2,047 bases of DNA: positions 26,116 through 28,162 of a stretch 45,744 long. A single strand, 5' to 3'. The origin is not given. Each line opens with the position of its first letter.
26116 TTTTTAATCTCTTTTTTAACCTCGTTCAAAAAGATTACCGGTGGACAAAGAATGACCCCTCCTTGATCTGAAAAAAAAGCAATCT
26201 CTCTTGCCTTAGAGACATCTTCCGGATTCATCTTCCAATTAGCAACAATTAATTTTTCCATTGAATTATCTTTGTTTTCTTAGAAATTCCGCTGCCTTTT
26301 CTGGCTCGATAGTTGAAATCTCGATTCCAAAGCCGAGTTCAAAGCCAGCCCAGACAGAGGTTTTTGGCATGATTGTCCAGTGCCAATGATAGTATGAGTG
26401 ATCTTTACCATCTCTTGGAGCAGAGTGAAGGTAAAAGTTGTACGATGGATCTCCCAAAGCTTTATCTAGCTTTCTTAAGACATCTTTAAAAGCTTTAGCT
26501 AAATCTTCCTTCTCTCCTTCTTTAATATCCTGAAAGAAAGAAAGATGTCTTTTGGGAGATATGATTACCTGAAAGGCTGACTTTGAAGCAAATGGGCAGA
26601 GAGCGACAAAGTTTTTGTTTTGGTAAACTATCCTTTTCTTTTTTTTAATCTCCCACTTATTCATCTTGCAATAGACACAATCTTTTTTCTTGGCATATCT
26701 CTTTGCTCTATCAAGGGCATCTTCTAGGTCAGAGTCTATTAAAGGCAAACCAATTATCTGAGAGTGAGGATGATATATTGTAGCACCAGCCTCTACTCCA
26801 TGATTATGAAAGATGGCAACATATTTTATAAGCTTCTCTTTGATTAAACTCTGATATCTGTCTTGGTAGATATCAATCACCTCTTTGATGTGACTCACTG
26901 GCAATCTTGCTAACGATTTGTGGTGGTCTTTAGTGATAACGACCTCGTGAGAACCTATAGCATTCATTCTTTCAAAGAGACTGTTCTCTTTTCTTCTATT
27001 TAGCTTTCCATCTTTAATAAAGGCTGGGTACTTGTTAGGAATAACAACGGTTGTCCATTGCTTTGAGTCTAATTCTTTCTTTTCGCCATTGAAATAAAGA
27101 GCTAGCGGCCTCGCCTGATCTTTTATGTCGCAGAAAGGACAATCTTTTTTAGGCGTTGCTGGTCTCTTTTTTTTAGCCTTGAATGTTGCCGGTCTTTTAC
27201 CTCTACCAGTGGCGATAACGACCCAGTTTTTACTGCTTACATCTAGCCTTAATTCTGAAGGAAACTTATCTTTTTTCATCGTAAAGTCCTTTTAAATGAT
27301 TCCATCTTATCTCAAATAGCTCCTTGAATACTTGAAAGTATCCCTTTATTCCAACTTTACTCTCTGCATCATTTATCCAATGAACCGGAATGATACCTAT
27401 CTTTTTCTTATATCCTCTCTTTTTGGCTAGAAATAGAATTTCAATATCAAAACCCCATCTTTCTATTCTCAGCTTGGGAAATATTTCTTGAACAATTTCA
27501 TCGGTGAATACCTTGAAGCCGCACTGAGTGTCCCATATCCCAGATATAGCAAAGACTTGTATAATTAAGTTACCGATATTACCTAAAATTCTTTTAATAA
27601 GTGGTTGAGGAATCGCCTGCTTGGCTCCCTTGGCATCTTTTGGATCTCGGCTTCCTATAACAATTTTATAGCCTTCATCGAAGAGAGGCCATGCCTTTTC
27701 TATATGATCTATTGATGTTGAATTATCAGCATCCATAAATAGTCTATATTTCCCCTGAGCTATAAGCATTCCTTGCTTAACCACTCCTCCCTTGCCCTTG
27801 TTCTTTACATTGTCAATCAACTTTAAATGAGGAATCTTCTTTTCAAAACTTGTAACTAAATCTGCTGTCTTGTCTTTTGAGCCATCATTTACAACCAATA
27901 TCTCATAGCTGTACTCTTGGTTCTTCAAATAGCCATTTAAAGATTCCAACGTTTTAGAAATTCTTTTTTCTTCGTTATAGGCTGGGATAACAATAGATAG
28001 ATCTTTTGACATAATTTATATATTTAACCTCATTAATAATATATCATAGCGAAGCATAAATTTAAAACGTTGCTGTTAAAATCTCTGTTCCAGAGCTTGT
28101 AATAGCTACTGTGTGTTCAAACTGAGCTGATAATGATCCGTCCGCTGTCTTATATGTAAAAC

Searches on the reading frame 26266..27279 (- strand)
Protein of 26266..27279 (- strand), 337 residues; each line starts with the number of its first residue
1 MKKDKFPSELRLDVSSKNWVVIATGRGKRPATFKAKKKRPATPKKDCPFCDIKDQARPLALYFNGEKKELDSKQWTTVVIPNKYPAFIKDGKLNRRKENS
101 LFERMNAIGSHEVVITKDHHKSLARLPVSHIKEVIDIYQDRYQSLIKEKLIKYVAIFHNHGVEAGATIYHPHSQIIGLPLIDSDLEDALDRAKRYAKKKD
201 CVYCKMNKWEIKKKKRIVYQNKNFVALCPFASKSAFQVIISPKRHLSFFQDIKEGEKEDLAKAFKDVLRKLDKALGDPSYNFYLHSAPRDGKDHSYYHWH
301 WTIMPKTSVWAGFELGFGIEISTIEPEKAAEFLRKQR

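Call 42: search_protein_families(library=pfam, proteins=[window:26266-27279:-], max_evalue=0.00001)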
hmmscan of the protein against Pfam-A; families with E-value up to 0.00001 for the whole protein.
window:26266-27279:- (337 aa): 6 families
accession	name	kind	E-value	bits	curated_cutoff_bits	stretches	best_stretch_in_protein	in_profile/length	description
PF01087.27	GalP_UDP_transf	-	7.6e-20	72.6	22.1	1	8-176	12-178/184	Galactose-1-phosphate uridyl transferase, N-terminal domain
PF02744.22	GalP_UDP_tr_C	-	6.2e-11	42.7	29.2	1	199-303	13-119/165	Galactose-1-phosphate uridyl transferase, C-terminal domain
PF01230.28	HIT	-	7.4e-10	39.8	21.5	0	213-300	4-91/98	HIT domain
PF16268.10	DUF4921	-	4.5e-09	36.2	28.5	1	109-330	168-390/425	Domain of unknown function (DUF4921)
PF11969.13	DcpS_C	-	6.8e-09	36.6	24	0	201-303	2-99/114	Scavenger mRNA decapping enzyme C-term binding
PF16285.10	DUF4931_N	-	1.4e-08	35.4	24.1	1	114-178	57-121/124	Domain of unknown function (DUF4931) N-terminal domain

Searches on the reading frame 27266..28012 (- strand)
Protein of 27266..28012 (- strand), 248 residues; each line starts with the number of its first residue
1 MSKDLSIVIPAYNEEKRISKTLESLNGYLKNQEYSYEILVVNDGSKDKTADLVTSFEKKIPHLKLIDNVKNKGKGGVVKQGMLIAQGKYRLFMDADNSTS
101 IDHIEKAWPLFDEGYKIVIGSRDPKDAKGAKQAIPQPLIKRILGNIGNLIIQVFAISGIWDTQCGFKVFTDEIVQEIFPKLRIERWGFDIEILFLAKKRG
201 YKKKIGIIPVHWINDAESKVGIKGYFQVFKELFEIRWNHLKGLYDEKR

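Call 42: search_protein_families(library=pfam, proteins=[window:27266-28012:-], max_evalue=0.00001)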
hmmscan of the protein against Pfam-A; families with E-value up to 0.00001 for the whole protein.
window:27266-28012:- (248 aa): 3 families
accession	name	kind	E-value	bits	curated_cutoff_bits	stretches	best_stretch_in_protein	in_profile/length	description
PF00535.33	Glycos_transf_2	-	2.9e-31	109.1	23.3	1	6-175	1-165/168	Glycosyl transferase family 2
PF10111.15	Glyco_tranf_2_2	-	4e-09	36.8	27.3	1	6-107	1-102/276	Glycosyltransferase like family 2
PF13641.12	Glyco_tranf_2_3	-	4e-07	30.7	27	1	5-121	3-122/230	Glycosyltransferase like family 2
